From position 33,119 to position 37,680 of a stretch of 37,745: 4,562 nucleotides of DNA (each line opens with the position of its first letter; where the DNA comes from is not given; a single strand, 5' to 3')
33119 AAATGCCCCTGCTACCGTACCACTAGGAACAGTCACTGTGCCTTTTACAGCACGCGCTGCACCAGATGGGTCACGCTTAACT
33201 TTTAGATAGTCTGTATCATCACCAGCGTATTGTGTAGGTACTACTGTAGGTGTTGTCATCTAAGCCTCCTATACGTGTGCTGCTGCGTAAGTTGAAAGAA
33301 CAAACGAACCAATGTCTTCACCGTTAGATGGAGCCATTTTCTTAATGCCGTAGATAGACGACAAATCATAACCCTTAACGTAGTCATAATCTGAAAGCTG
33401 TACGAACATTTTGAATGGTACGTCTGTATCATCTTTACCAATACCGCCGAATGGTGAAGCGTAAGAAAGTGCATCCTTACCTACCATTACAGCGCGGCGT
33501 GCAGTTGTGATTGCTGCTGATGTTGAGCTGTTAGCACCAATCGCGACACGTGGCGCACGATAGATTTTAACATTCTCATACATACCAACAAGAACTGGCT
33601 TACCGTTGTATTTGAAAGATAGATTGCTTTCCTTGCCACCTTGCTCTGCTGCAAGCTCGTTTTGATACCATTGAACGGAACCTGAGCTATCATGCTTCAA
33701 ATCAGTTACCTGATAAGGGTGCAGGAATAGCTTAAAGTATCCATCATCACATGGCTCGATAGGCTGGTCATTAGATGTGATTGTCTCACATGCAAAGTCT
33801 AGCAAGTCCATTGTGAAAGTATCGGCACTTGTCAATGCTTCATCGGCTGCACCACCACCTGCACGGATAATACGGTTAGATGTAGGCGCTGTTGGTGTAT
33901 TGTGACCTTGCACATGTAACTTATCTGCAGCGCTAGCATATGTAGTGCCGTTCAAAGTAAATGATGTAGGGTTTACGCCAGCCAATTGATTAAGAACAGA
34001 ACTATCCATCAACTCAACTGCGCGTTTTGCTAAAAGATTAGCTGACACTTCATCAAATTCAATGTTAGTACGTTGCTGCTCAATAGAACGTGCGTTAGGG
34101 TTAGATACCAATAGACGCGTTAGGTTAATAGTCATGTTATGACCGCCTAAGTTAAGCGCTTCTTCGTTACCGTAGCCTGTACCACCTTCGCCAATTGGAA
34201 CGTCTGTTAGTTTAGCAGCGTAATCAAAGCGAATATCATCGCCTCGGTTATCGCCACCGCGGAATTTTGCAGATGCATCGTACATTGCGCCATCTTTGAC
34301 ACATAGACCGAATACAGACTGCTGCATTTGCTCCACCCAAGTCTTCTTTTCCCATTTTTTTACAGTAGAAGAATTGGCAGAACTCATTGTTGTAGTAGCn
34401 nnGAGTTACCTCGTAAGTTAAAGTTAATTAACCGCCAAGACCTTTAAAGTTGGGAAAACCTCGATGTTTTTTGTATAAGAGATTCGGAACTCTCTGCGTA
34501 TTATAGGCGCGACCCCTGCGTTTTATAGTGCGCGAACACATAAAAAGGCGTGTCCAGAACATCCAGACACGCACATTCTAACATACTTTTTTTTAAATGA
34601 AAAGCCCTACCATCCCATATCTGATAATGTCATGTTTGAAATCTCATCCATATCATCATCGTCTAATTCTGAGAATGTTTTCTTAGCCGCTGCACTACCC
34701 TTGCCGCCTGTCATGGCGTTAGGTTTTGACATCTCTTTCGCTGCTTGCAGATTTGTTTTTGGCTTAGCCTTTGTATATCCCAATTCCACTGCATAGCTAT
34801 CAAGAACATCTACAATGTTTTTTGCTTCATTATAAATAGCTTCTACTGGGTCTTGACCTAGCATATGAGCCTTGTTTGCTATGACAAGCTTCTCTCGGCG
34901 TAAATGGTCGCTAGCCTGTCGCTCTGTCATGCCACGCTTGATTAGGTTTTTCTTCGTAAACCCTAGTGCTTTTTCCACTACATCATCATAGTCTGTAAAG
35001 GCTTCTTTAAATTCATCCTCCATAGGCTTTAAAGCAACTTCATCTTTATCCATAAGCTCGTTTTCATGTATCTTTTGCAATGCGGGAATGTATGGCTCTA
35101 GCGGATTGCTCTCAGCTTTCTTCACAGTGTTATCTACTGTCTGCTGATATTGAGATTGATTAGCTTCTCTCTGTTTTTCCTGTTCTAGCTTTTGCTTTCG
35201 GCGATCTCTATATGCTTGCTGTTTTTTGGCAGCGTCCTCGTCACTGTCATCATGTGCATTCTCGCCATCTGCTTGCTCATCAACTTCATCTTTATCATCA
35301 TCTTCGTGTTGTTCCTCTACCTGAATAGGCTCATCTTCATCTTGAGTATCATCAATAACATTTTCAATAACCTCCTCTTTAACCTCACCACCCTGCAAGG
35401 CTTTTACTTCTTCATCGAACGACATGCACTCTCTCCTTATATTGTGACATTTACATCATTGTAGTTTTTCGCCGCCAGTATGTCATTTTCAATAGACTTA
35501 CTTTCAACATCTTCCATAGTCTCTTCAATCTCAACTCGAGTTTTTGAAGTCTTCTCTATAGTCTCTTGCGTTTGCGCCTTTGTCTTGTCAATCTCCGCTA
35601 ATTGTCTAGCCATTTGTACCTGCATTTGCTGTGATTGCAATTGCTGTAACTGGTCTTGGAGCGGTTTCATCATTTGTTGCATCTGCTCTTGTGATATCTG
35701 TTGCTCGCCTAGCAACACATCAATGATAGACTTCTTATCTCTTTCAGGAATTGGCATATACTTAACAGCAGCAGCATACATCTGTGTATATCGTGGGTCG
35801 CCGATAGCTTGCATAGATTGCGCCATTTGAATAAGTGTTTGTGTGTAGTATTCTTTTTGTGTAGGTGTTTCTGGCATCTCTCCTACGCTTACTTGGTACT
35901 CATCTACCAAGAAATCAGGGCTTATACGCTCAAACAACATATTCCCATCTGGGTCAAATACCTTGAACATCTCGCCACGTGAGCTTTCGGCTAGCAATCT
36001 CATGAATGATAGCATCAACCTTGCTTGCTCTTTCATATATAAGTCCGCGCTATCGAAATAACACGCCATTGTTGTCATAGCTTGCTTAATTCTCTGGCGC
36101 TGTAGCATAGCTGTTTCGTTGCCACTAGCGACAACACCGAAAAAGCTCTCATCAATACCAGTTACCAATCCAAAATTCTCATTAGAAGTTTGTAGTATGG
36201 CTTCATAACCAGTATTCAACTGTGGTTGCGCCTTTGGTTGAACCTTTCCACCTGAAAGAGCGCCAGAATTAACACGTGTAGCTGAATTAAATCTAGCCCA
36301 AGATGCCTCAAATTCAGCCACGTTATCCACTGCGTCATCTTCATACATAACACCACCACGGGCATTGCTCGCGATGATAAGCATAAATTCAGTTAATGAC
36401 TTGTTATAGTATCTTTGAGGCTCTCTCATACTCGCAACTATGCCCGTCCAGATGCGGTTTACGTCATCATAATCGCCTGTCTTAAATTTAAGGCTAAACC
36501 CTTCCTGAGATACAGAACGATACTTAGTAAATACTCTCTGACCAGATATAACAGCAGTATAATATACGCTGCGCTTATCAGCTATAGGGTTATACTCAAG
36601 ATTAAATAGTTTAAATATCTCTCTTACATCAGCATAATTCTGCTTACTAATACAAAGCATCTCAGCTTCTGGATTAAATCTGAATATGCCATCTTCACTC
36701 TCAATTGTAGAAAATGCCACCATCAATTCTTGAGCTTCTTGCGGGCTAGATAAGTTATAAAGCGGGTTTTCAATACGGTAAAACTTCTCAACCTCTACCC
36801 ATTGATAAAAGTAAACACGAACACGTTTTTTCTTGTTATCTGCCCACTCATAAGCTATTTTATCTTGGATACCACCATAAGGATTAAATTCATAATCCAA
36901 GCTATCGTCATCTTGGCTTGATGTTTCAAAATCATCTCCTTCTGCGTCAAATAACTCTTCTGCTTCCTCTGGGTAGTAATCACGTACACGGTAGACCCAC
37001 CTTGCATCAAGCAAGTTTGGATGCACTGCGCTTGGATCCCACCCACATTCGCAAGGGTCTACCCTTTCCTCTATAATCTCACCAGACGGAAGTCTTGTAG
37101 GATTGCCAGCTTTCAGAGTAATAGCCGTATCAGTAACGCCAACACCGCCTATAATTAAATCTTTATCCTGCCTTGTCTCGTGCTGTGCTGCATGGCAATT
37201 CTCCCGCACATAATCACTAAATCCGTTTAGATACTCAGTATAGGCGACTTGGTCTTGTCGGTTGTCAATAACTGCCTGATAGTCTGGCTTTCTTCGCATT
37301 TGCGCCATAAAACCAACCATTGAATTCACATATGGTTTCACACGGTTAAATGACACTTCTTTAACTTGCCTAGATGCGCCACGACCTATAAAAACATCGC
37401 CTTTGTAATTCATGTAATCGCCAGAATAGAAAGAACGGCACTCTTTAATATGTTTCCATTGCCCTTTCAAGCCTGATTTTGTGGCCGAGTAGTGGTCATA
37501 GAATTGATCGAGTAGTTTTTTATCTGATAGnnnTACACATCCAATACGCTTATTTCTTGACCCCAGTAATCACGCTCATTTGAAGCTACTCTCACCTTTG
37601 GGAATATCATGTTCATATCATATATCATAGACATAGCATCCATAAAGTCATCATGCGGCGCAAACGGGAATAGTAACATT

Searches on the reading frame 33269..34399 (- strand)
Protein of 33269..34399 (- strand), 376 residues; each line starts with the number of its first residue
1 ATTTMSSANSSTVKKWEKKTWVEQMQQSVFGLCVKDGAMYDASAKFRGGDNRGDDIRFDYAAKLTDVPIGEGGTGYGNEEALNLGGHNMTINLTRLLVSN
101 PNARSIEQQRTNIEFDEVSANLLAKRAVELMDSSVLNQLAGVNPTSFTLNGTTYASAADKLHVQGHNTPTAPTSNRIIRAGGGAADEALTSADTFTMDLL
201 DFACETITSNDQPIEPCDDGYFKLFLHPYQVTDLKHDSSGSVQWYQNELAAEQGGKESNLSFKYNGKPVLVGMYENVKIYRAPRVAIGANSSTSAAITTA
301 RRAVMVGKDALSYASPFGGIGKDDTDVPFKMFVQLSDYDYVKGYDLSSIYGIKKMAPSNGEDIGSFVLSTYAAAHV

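Call 10: search_protein_families(library=phrogs, proteins=[window:33269-34399:-], max_evalue=0.00001)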
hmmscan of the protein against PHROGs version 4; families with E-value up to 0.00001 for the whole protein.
window:33269-34399:- (376 aa): 1 family
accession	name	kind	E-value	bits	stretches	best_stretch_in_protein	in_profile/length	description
phrog_334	-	head and packaging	1.2e-37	130.8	1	2-372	3-379/381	major head protein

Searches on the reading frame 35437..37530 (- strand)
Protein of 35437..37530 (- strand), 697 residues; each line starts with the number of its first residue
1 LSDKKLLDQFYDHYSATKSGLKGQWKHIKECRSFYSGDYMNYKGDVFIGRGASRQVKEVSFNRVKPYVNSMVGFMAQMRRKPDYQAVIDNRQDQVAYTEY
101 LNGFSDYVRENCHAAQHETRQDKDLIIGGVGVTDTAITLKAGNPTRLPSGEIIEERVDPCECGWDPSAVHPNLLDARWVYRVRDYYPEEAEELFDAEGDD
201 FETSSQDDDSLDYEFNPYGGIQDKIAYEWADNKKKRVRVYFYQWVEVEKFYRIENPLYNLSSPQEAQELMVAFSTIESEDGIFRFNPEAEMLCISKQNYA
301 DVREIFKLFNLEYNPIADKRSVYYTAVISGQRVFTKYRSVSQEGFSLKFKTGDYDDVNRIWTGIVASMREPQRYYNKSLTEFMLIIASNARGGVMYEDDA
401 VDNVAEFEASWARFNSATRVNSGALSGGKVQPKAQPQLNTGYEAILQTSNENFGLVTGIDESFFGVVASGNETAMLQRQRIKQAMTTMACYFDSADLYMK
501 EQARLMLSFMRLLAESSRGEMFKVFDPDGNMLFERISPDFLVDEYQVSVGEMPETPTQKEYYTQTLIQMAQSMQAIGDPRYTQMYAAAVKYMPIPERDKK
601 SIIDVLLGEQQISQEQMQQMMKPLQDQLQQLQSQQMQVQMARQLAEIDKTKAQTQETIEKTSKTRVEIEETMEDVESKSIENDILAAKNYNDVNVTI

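Call 10: search_protein_families(library=phrogs, proteins=[window:35437-37530:-], max_evalue=0.00001)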
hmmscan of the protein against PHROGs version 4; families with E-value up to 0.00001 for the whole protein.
window:35437-37530:- (697 aa): 1 family
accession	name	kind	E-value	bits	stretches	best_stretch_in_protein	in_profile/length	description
phrog_156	-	head and packaging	3.2e-63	215.2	1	3-667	8-626/681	portal protein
